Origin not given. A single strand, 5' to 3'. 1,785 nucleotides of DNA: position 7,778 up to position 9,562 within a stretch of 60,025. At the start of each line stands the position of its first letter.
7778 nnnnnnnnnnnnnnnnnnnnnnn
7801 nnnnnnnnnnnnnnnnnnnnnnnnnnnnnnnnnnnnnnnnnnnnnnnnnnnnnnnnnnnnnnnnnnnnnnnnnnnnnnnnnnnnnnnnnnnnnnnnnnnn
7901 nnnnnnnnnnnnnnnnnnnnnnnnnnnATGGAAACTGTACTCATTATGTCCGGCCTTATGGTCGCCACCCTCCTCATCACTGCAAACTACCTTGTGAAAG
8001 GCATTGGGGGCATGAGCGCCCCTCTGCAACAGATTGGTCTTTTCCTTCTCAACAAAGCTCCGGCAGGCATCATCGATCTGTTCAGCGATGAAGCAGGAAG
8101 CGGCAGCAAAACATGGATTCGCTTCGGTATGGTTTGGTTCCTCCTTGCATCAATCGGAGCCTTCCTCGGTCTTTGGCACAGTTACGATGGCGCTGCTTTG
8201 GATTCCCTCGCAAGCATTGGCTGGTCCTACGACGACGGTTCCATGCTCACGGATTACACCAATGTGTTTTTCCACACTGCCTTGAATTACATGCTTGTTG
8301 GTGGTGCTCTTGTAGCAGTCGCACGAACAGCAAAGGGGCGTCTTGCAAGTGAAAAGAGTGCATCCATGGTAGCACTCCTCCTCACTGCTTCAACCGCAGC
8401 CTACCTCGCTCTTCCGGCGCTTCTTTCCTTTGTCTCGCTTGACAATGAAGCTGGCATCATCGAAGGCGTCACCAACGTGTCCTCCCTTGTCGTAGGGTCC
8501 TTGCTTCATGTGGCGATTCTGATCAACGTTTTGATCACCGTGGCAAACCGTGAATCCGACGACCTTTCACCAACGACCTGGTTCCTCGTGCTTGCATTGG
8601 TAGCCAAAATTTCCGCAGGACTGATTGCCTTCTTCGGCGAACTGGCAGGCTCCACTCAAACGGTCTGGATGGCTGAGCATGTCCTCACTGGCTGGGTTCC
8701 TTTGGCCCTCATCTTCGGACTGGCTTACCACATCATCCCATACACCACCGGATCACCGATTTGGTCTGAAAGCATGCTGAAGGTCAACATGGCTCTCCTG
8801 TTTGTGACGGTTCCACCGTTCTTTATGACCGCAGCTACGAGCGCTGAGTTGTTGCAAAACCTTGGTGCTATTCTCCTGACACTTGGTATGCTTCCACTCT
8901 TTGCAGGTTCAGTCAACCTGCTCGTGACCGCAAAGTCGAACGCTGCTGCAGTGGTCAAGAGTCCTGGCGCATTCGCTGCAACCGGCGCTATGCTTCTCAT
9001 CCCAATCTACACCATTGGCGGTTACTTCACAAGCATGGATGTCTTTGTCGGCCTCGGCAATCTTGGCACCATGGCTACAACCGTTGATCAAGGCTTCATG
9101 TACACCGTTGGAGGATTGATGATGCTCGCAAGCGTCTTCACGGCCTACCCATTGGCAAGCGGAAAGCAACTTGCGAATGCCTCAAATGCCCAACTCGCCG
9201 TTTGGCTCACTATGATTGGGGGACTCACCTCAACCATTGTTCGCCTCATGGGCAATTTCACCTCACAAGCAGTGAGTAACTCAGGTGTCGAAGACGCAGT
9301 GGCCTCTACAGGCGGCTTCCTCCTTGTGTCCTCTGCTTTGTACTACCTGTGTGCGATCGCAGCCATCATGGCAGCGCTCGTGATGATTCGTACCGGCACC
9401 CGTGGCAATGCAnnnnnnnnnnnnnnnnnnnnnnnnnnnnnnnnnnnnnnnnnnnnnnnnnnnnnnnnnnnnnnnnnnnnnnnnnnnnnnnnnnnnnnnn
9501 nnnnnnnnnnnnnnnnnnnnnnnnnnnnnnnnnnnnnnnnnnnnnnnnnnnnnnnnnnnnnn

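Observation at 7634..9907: Polytopic membrane protein resembling a ligand-poor heme-copper-oxidase subunit I, fused to two canonical EF-hands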

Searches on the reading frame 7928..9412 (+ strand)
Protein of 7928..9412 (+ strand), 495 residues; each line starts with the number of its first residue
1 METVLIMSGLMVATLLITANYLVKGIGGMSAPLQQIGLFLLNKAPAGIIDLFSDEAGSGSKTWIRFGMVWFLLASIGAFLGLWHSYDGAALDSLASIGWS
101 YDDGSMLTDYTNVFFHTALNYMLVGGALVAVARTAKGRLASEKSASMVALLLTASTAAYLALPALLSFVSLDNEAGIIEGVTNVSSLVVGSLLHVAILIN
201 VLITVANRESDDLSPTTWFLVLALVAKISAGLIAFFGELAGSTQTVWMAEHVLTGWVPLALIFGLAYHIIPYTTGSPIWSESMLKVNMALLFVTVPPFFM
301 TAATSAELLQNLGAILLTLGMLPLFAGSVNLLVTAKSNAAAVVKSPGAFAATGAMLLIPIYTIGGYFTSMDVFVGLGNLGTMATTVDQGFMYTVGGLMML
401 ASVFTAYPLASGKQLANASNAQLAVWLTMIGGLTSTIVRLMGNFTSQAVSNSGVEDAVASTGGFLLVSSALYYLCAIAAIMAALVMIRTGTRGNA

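Call 12: search_solved_structures(query=A2, max_evalue=10, show_alignments=3)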
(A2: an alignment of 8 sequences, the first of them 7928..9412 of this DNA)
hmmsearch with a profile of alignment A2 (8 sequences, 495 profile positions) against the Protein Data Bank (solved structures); distinct sequences matched with E-value up to 10: 0.

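Call 27: search_protein_representatives(alignment_id=A2)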
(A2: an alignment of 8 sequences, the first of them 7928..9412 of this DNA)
Query: 8 sequences, 495 profile positions. Proteins with E-value up to 0.001 (for the whole library): 113; up to 1e-10: 86; up to 1e-30: 46. The best 113 are listed.
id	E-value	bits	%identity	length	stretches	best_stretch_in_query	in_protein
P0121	1.3e-206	703.8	-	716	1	1-493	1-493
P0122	1.4e-173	594.8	-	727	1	1-491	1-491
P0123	1.2e-143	496.2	-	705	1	1-490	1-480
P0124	2.0e-141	488.8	-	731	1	1-489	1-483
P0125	6.2e-135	467.4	-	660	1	1-491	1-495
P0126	1.3e-126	440.0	-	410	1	170-479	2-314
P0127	1.3e-113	397.1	-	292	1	1-230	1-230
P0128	1.6e-102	360.5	-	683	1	11-489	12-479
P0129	6.5e-102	358.5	-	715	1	9-490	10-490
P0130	1.9e-99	350.4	-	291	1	1-291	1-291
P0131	4.1e-99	349.3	-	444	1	273-493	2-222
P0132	1.1e-95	337.9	-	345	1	1-332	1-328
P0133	6.0e-72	259.6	-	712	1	9-493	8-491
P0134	5.6e-68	246.6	-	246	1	1-247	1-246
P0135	6.8e-66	239.7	-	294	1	1-305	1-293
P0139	1.8e-57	211.9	-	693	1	11-492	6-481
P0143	2.5e-52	194.9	-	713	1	8-492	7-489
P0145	1.7e-49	185.6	-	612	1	11-490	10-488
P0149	2.8e-45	171.7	-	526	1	10-492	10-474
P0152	1.2e-41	159.7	-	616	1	20-484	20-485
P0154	4.0e-40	154.7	-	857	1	5-492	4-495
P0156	2.6e-37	145.4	-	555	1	7-484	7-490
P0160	2.4e-35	138.9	-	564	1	1-490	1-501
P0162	8.2e-34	133.9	-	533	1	10-490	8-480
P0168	8.1e-30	120.7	-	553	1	9-488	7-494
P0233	9.6e-04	34.7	-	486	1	118-446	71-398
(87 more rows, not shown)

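Call 33: search_protein_families(library=pfam, proteins=[P0133, P0139, P0143, P0145, P0149, P0152, P0154, P0156, P0160, P0162], max_evalue=10)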
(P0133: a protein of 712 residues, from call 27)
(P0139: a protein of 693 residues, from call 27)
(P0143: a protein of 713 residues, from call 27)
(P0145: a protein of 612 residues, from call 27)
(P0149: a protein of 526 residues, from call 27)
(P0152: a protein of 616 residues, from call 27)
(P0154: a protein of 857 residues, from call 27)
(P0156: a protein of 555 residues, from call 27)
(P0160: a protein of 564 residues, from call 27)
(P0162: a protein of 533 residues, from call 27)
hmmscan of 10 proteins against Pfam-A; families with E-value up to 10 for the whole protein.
P0133 (712 aa): 10 families
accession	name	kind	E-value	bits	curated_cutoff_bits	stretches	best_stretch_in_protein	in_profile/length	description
PF00115.25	COX1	-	3.2e-11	43.2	34.8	2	70-353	18-316/436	Cytochrome C and Quinol oxidase polypeptide I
PF13499.12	EF-hand_7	-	9.7e-08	32.7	30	1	585-641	4-61/67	EF-hand domain pair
PF02037.33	SAP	-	3.7e-07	30.1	23.9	1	681-712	2-33/37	SAP domain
PF00036.39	EF-hand_1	-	7.3e-07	28.7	25.4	2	585-612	2-29/29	EF hand domain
PF13405.12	EF-hand_6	-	1.1e-06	28.3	25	2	585-613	2-30/30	EF-hand domain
PF18953.6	SAP_new25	-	1.3e-05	25.2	26.3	1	686-710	10-34/51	SAP domain-containing new25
PF13833.12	EF-hand_8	-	0.00023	21.3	28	1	597-640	2-45/54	EF-hand domain pair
PF13202.12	EF-hand_5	-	0.012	15.5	25.9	1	627-642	6-21/25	EF hand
PF18883.6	AC_1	-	0.029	14.8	27.1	1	507-576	32-103/114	Autochaperone Domain Type 1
PF07498.18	Rho_N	-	0.11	12.9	24.9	1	681-710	2-33/43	Rho termination factor, N-terminal domain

P0139 (693 aa): 11 families
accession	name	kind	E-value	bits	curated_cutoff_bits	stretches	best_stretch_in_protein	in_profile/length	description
PF02037.33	SAP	-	3.7e-08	33.2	23.9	1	658-690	1-33/37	SAP domain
PF13499.12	EF-hand_7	-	7.9e-07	29.8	30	1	575-632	3-61/67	EF-hand domain pair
PF13405.12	EF-hand_6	-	1.1e-05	25.1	25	2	576-604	2-30/30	EF-hand domain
PF00036.39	EF-hand_1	-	2.4e-05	24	25.4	2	576-603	2-29/29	EF hand domain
PF18953.6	SAP_new25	-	9.8e-05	22.3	26.3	1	664-689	10-35/51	SAP domain-containing new25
PF13833.12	EF-hand_8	-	0.00061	19.9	28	1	594-630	8-44/54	EF-hand domain pair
PF13202.12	EF-hand_5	-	0.0064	16.4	25.9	1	619-634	7-22/25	EF hand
PF11804.13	DUF3325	-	0.045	14.3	26.8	1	237-277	39-79/101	Protein of unknown function (DUF3325)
PF21128.4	MCM4_WHD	-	0.15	12.6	24.4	1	569-603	22-56/75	MCM4, winged helix domain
PF12805.13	FUSC-like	-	1.4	8.4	22.1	1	147-231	24-102/284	FUSC-like inner membrane protein yccS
PF12576.13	DUF3754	-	6.5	7.2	27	1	408-471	57-106/137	Protein of unknown function (DUF3754)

P0143 (713 aa): 11 families
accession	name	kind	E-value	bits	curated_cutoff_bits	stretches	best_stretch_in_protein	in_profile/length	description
PF00036.39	EF-hand_1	-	5e-11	41.8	25.4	2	584-609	3-28/29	EF hand domain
PF13202.12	EF-hand_5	-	1.8e-09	37.1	25.9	2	586-605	4-23/25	EF hand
PF13405.12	EF-hand_6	-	4.5e-08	32.6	25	2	585-609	4-28/30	EF-hand domain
PF13499.12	EF-hand_7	-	1.1e-07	32.6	30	1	584-640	5-62/67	EF-hand domain pair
PF13833.12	EF-hand_8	-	0.00014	22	28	2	609-639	16-46/54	EF-hand domain pair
PF07498.18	Rho_N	-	0.0037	17.6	24.9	1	680-711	2-35/43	Rho termination factor, N-terminal domain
PF02037.33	SAP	-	0.016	15.2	23.9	1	680-710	2-32/37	SAP domain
PF23899.1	SU10_portal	-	0.057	12.3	30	1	522-602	228-295/593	Phage SU10 portal protein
PF18953.6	SAP_new25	-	0.13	12.3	26.3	1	685-710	10-35/51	SAP domain-containing new25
PF00404.24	Dockerin_1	-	0.21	12.2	22.9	0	625-647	34-56/57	Dockerin type I domain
PF23605.1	FKS1_dom2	-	4.9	7.5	27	0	155-232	73-151/174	1,3-beta-glucan synthase component FKS1, second domain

P0145 (612 aa): 3 families
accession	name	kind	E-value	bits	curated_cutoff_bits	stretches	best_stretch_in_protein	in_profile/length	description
PF00115.25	COX1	-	7.6e-11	42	34.8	1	60-436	4-404/436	Cytochrome C and Quinol oxidase polypeptide I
PF02037.33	SAP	-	8.5e-05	22.5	23.9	1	585-611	7-33/37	SAP domain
PF18953.6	SAP_new25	-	0.00013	21.9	26.3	1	584-611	9-36/51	SAP domain-containing new25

P0149 (526 aa): 2 families
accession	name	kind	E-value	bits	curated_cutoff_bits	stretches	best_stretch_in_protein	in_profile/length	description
PF01726.22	LexA_DNA_bind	-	0.19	12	23.7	1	94-119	19-44/65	LexA DNA binding domain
PF17073.10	SafA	-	10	6.6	27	0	298-315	26-43/66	Two-component-system connector protein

P0152 (616 aa): 3 families
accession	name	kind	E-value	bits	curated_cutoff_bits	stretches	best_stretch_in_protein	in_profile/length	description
PF02037.33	SAP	-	5.8e-07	29.4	23.9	1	579-610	2-33/37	SAP domain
PF18953.6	SAP_new25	-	0.011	15.7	26.3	1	585-610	11-36/51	SAP domain-containing new25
PF07498.18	Rho_N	-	0.019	15.4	24.9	1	578-609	1-34/43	Rho termination factor, N-terminal domain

P0154 (857 aa): 19 families
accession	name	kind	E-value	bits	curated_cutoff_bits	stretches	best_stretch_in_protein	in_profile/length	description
PF00036.39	EF-hand_1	-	3.1e-11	42.4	25.4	2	585-611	3-29/29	EF hand domain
PF13499.12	EF-hand_7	-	9.1e-09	36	30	1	584-641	4-62/67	EF-hand domain pair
PF13202.12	EF-hand_5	-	1.3e-08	34.4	25.9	2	624-641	4-21/25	EF hand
PF13405.12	EF-hand_6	-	2.7e-07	30.1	25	2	585-609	3-27/30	EF-hand domain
PF02037.33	SAP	-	7.5e-07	29.1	23.9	1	823-854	2-33/37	SAP domain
PF18953.6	SAP_new25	-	5.6e-05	23.1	26.3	1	828-854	10-36/51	SAP domain-containing new25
PF13833.12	EF-hand_8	-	0.00026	21.1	28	2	611-639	21-45/54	EF-hand domain pair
PF06698.16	DUF1192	-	0.095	13.3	25.5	1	655-697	12-54/58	Protein of unknown function (DUF1192)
PF10779.14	XhlA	-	0.23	12.1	34.7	2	750-789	7-46/67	Haemolysin XhlA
PF11559.13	ADIP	-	0.23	12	34.3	2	737-800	63-126/151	Afadin- and alpha -actinin-Binding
PF06818.20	Fez1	-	0.35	11.7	34.4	1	673-804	20-151/199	Fez1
PF13815.11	Dzip-like_N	-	0.47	10.8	27.9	1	602-631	1-30/118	Iguana/Dzip1-like DAZ-interacting protein N-terminal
PF05377.16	FlaC_arch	-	0.92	10.4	27.8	1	671-706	1-36/55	Flagella accessory protein C (FlaC)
PF10473.14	CENP-F_leu_zip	-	1.3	9.5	34.5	1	722-812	13-103/140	Leucine-rich repeats of kinetochore protein Cenp-F/LEK1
PF05266.19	DUF724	-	1.7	9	38.4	1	724-806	100-182/188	Protein of unknown function (DUF724)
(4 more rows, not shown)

P0156 (555 aa): 1 family
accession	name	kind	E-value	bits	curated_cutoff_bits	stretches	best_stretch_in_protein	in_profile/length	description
PF00115.25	COX1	-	0.00061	19.2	34.8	2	395-480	49-137/436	Cytochrome C and Quinol oxidase polypeptide I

P0160 (564 aa): 0 families

P0162 (533 aa): 1 family
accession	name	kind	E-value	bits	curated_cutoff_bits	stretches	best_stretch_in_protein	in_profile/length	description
PF02780.25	Transketolase_C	-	0.12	12.8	25.9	1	424-458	18-53/124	Transketolase, C-terminal domain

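Call 44: find_related_loci(query=A2, collection=genome_contigs, flank=4000)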
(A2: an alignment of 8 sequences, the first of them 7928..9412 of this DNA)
Query A2 (495 aa) in genome_contigs; peptide patterns used: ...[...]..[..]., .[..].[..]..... (x = any residue, [..] = any of these).
184 stretches matched a pattern; 128 encode a relative of the query (tblastn E <= 1e-3); the best 80 are kept; 80 distinct loci.
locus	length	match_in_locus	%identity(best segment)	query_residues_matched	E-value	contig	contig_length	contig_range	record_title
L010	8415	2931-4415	95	1-495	0e+0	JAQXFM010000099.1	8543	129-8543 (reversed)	MAG: Candidatus Poseidoniaceae archaeon isolate cluster3-bin.98 k119_587522, whole genome shotgun sequence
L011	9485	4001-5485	86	1-495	0e+0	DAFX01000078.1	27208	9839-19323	MAG TPA_asm: Euryarchaeota archaeon UBA433 UBA433_contig_2021, whole genome shotgun sequence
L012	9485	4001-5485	86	1-495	0e+0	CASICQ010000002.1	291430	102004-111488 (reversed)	MAG: Candidatus Poseidoniaceae archaeon isolate FRAM_WSC20_S10_BML_bin_147_1 genome assembly, contig: FRAM_WSC20_S10_BML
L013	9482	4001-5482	88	1-494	0e+0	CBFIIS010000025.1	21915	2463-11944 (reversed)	MAG: Candidatus Poseidoniaceae archaeon isolate Co_bin_798_indstr genome assembly, contig: Co_bin_798_indstr_c25, whole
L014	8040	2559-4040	88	1-494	0e+0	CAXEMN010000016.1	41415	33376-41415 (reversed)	MAG TPA_asm: uncultured Candidatus Poseidoniales archaeon isolate ERR598963_concoct_97 genome assembly, contig: ERZ83144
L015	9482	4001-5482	86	1-494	0e+0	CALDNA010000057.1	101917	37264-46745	MAG TPA_asm: uncultured euryarchaeote isolate ERR599035_bin.45_CONCOCT_v1.1_MAG genome assembly, contig: ERZ840559.24, w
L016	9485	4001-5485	85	1-495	0e+0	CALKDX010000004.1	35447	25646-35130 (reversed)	MAG: Candidatus Poseidoniaceae archaeon isolate S4_Bin_Bin_159_sub_1 genome assembly, contig: c_000000725470, whole geno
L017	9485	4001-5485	85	1-495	0e+0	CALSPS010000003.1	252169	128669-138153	MAG: Candidatus Poseidoniaceae archaeon isolate C_MB351 genome assembly, contig: contig_4277_C_MB351, whole genome shotg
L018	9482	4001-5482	88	1-494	0e+0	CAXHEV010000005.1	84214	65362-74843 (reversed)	MAG TPA_asm: uncultured Candidatus Poseidoniales archaeon isolate SRR12480315_binner12_Refined_19 genome assembly, conti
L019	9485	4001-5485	85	1-495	0e+0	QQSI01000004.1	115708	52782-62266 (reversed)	MAG: Candidatus Poseidoniales archaeon isolate bin_35 U_43220-4, whole genome shotgun sequence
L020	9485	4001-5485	84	1-495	0e+0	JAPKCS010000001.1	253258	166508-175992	MAG: Candidatus Poseidoniaceae archaeon isolate ANT-70 NODE_2_length_253258_cov_16.196629, whole genome shotgun sequence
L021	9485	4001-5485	83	1-495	0e+0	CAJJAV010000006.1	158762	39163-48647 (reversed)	uncultured Candidatus Poseidoniales archaeon isolate FRAM18_bin109 genome assembly, contig: FRAM17_bin109-6, whole genom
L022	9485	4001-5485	66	1-495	0e+0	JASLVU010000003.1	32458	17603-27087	MAG: Candidatus Poseidoniaceae archaeon isolate ETNP17_MAG_7 NODE_3_length_32458_cov_2.718940, whole genome shotgun sequ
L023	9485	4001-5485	66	1-495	0e+0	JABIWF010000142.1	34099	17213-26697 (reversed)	MAG: Methanobacteriota archaeon isolate SI072_bin89 k141_2935477, whole genome shotgun sequence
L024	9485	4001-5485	66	1-495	0e+0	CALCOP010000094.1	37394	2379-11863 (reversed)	MAG TPA_asm: uncultured euryarchaeote isolate ERR599165_bin.117_CONCOCT_v1.1_MAG genome assembly, contig: ERZ842087.154,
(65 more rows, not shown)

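Call 46: find_encoding_contigs(protein=P0133, flank=6000, max_places=2)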
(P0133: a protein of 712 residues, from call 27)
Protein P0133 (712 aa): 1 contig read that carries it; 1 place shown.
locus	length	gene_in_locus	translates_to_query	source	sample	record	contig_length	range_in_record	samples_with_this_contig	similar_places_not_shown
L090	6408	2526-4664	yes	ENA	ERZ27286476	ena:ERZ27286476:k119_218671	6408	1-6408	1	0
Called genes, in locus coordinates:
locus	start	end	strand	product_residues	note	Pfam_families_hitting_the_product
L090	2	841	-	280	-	?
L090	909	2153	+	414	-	-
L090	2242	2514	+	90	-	-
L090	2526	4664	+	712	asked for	PF00115:COX1 (weak), PF00036:EF-hand_1 (faint), PF13405:EF-hand_6 (faint), PF13499:EF-hand_7, PF02037:SAP (weak)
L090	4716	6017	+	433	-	PF01926:MMR_HSR1, PF02421:FeoB_N (weak), PF08438:YGR210-like_G4, PF02824:TGS (weak)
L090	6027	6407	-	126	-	?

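Call 47: find_encoding_contigs(protein=P0145, flank=6000, max_places=2)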
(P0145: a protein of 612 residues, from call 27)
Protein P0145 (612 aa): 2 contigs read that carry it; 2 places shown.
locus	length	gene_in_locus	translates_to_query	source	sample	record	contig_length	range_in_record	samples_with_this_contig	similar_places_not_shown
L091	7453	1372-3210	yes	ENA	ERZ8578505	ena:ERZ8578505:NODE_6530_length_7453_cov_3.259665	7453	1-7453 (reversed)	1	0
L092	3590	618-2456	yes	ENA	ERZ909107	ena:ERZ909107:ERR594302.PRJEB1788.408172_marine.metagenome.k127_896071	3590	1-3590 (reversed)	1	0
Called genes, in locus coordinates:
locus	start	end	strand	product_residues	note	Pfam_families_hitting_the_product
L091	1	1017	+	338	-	?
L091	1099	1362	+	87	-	-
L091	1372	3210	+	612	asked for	PF00115:COX1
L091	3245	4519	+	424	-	PF01926:MMR_HSR1, PF02421:FeoB_N, PF08438:YGR210-like_G4, PF02824:TGS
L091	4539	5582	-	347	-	PF01145:Band_7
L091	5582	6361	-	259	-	PF01145:Band_7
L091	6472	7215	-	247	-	PF09822:ABC_transp_aux (weak), PF14258:DUF4350, PF23355:IFT52_GIFT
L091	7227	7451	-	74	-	?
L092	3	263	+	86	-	?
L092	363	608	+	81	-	-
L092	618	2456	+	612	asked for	PF00115:COX1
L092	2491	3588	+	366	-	?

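Call 48: find_encoding_contigs(protein=P0168, flank=6000, max_places=2)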
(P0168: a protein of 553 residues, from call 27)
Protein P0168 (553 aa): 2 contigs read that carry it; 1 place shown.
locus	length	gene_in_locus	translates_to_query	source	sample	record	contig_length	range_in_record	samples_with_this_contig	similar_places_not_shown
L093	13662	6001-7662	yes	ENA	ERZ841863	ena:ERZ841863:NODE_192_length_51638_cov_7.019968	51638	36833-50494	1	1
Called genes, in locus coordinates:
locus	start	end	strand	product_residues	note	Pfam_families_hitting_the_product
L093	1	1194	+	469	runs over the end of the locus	PF01546:Peptidase_M20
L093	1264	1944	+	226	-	PF02037:SAP, PF12949:HeH (weak)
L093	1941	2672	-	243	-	PF00132:Hexapep, PF14602:Hexapep_2 (weak)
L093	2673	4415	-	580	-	PF11700:ATG22, PF07690:MFS_1, PF11700:ATG22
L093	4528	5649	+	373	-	PF04055:Radical_SAM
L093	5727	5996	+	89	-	-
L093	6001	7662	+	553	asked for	-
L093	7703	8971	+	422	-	PF01926:MMR_HSR1, PF02421:FeoB_N (weak), PF08438:YGR210-like_G4, PF02824:TGS (weak)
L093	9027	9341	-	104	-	PF00428:Ribosomal_60s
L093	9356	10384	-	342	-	PF00466:Ribosomal_L10, PF17777:RL10P_insert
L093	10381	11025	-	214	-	PF00687:Ribosomal_L1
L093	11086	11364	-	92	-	PF00298:Ribosomal_L11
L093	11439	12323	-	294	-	PF03439:Spt5-NGN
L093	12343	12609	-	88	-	-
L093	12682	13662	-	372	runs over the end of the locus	PF00091:Tubulin, PF12327:FtsZ_C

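Call 49: find_encoding_contigs(protein=P0149, flank=6000, max_places=2)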
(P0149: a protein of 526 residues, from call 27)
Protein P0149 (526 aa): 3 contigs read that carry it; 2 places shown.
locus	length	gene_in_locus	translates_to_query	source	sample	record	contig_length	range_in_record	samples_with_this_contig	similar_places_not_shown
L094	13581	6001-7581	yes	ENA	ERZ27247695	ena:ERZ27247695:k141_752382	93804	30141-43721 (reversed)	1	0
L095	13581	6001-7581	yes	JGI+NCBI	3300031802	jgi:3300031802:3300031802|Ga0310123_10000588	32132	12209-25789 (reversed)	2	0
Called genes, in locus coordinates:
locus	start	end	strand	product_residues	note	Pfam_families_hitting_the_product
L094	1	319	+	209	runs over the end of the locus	-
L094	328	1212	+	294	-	PF02666:PS_Dcarbxylase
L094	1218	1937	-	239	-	PF25087:GMPPB_C (faint), PF00132:Hexapep, PF14602:Hexapep_2 (weak)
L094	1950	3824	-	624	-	PF07690:MFS_1, PF11700:ATG22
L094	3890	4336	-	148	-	PF05099:TerB (weak)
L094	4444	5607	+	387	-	PF04055:Radical_SAM (weak)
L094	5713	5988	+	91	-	-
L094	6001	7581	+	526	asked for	-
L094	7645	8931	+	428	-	PF01926:MMR_HSR1, PF02421:FeoB_N, PF08438:YGR210-like_G4, PF02824:TGS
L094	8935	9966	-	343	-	PF01145:Band_7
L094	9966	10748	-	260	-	PF01145:Band_7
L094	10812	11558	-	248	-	-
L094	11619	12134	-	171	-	-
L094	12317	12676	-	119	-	PF00428:Ribosomal_60s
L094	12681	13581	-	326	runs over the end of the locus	PF00466:Ribosomal_L10, PF17777:RL10P_insert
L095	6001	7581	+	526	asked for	-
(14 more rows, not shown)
